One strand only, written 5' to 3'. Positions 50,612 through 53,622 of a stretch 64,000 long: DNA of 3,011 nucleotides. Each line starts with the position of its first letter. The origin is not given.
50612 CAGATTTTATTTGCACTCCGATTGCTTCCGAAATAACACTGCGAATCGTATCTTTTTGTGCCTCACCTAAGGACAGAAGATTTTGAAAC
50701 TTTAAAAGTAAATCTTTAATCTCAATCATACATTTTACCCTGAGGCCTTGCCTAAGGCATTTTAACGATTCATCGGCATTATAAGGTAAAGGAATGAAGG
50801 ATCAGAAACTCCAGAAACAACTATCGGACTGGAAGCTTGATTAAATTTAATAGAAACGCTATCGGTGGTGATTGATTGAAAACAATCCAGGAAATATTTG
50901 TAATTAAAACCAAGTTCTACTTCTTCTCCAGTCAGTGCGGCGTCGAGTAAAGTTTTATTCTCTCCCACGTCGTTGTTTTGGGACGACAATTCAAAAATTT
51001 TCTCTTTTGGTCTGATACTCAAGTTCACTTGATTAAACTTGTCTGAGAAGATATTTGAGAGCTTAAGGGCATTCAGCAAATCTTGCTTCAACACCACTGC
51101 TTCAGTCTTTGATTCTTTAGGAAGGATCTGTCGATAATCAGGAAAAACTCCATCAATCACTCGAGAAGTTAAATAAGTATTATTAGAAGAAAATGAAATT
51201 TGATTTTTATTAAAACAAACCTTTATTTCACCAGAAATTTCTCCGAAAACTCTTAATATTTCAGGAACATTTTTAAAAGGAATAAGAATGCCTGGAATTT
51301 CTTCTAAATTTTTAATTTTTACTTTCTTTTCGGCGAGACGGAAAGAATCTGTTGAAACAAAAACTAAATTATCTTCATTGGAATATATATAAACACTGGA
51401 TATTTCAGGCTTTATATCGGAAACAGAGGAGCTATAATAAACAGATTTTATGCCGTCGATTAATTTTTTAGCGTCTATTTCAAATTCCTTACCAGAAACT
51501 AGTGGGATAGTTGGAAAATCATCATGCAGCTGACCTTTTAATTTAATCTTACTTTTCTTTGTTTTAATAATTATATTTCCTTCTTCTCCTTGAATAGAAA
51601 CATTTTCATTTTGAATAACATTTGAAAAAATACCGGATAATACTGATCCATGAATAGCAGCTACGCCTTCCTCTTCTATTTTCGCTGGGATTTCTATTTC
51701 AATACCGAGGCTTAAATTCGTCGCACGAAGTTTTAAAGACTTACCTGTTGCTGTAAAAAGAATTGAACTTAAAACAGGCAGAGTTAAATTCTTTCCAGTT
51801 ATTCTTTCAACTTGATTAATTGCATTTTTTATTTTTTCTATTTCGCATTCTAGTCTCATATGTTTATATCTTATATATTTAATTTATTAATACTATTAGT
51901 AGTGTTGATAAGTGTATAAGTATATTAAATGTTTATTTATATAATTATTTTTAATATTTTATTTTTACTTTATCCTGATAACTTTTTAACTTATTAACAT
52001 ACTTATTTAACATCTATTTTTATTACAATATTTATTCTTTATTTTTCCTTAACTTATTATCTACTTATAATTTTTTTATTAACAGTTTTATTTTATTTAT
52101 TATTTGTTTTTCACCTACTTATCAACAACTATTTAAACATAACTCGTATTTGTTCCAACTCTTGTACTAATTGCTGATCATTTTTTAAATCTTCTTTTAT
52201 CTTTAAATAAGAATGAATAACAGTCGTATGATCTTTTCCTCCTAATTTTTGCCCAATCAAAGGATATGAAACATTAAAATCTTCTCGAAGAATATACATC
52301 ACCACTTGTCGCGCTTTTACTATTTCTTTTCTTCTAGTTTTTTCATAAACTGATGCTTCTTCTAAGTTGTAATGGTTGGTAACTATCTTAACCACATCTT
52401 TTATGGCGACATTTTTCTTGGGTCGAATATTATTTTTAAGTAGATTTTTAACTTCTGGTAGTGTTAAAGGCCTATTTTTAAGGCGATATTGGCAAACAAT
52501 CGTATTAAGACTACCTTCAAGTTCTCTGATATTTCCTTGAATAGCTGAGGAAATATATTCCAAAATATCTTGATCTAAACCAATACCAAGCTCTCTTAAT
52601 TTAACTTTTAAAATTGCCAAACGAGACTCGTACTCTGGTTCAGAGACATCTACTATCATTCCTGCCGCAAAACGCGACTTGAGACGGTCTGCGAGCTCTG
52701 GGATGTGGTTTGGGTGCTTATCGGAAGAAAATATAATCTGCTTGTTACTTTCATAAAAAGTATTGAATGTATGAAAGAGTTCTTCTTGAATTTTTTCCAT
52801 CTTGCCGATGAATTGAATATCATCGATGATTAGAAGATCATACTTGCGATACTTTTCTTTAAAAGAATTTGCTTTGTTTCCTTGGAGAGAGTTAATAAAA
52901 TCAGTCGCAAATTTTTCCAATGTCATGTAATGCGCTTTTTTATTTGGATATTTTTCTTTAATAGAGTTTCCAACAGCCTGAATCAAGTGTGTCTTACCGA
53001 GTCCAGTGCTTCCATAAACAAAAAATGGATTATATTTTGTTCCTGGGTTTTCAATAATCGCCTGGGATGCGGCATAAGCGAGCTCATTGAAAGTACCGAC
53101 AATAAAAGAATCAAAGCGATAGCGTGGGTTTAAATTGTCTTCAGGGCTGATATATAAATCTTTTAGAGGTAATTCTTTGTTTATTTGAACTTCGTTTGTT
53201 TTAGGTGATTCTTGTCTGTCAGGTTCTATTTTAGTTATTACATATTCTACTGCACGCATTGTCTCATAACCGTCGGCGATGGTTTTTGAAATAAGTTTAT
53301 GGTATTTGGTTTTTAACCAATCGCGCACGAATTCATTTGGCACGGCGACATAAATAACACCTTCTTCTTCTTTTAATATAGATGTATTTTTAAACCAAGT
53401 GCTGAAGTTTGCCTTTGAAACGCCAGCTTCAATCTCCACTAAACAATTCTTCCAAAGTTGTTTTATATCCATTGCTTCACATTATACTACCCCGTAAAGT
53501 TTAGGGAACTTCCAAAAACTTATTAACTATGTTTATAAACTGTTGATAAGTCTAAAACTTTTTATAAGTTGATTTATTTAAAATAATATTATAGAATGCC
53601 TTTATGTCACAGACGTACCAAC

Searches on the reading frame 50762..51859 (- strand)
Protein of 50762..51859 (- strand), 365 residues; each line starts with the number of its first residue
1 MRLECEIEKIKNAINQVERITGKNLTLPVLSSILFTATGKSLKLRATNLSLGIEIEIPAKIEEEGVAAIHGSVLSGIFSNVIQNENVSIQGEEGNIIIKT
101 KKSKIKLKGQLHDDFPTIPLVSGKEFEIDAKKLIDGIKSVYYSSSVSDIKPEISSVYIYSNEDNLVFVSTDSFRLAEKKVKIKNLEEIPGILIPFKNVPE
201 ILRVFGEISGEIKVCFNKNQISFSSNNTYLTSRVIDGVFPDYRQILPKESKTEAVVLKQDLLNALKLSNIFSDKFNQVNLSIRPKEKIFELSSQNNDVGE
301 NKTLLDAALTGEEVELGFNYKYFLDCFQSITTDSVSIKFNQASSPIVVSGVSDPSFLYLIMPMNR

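Call 79: search_protein_families(library=pfam, proteins=[window:50762-51859:-], max_evalue=0.0001)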
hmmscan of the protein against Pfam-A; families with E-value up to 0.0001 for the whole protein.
window:50762-51859:- (365 aa): 3 families
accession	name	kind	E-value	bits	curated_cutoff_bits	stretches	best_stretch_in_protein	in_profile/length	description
PF02768.20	DNA_pol3_beta_3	-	2.9e-27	95.3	27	1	243-363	1-120/121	DNA polymerase III beta subunit, C-terminal domain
PF02767.21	DNA_pol3_beta_2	-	3.6e-23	82.5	27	1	128-241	2-116/116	DNA polymerase III beta subunit, central domain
PF00712.24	DNA_pol3_beta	-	7.1e-22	78.3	24.4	1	1-119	1-120/120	DNA polymerase III beta subunit, N-terminal domain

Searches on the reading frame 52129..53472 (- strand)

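Call 79: search_protein_families(library=pfam, proteins=[window:52129-53472:-], max_evalue=0.0001)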
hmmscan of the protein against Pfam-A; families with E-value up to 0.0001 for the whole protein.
window:52129-53472:- (447 aa): 7 families
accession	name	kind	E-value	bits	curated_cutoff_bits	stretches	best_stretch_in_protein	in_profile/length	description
PF00308.24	Bac_DnaA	-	2.2e-66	223.5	23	1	114-275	1-162/162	Bacterial DnaA ATPAse domain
PF08299.17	Bac_DnaA_C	-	1.7e-22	79.6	31.5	1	357-425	1-69/69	Bacterial dnaA protein helix-turn-helix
PF11638.13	DnaA_N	-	1.2e-16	60.6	24.6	1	5-65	2-63/65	DnaA N-terminal domain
PF01695.23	IstB_IS21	-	3.7e-06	27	24.1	1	152-249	97-192/238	IstB-like ATP binding protein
PF00004.35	AAA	-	1e-05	26.4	21.2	1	152-268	3-127/131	ATPase family associated with various cellular activities (AAA)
PF13173.12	AAA_14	-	1.1e-05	25.9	27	1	148-267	3-114/129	AAA domain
PF03266.21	NTPase_1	-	2.4e-05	24.7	23.9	0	193-267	78-147/168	NTPase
